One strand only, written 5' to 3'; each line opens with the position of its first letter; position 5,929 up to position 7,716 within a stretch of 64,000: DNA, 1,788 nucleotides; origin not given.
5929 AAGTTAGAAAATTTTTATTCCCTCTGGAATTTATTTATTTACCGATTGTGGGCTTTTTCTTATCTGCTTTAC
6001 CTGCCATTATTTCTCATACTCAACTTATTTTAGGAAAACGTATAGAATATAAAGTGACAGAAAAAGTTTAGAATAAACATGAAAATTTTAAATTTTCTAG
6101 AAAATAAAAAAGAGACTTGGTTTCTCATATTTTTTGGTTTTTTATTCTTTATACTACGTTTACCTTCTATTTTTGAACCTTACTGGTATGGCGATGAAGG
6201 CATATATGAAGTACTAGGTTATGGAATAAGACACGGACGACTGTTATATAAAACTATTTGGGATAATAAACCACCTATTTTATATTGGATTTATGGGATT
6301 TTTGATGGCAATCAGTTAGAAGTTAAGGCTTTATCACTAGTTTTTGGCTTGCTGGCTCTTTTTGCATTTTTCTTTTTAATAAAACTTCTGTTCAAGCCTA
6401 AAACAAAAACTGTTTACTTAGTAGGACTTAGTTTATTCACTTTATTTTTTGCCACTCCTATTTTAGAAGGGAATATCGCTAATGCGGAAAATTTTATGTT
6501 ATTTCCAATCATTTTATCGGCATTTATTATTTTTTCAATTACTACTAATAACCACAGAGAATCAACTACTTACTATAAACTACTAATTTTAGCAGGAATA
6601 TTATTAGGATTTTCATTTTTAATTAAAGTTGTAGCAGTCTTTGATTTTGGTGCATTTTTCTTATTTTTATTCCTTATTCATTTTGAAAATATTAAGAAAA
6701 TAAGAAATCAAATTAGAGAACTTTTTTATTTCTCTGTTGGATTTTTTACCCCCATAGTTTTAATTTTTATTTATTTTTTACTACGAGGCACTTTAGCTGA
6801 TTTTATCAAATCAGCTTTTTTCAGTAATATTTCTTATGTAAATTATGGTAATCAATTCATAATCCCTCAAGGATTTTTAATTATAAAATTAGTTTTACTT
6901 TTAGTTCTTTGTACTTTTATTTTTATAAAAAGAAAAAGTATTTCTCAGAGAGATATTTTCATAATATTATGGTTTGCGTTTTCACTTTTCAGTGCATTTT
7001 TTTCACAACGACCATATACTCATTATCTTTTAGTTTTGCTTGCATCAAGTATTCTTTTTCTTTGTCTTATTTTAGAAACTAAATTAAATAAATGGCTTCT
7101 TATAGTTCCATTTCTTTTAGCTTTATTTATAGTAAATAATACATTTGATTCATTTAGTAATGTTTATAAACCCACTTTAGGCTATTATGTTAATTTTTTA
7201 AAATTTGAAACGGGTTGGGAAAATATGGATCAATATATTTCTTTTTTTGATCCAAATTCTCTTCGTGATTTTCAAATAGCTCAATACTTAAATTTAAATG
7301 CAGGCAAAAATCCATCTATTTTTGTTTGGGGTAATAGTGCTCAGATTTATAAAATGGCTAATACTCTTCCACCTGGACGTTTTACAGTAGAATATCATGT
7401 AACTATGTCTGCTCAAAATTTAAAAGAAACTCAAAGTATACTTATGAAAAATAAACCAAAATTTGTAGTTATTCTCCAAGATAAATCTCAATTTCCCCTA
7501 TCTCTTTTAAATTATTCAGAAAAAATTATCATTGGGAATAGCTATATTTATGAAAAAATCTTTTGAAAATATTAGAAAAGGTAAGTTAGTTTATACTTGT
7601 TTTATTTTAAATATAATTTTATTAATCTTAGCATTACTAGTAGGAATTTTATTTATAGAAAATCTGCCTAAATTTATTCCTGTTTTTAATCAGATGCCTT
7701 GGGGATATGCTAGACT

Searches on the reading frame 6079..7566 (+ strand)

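Call 96: search_protein_families(library=pfam, proteins=[window:6079-7566:+], max_evalue=0.001)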
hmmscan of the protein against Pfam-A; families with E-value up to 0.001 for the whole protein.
window:6079-7566:+ (495 aa): 1 family
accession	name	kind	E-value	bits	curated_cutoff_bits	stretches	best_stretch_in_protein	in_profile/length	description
PF13231.12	PMT_2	-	3e-05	24.7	26.1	1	64-215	2-145/160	Dolichyl-phosphate-mannose-protein mannosyltransferase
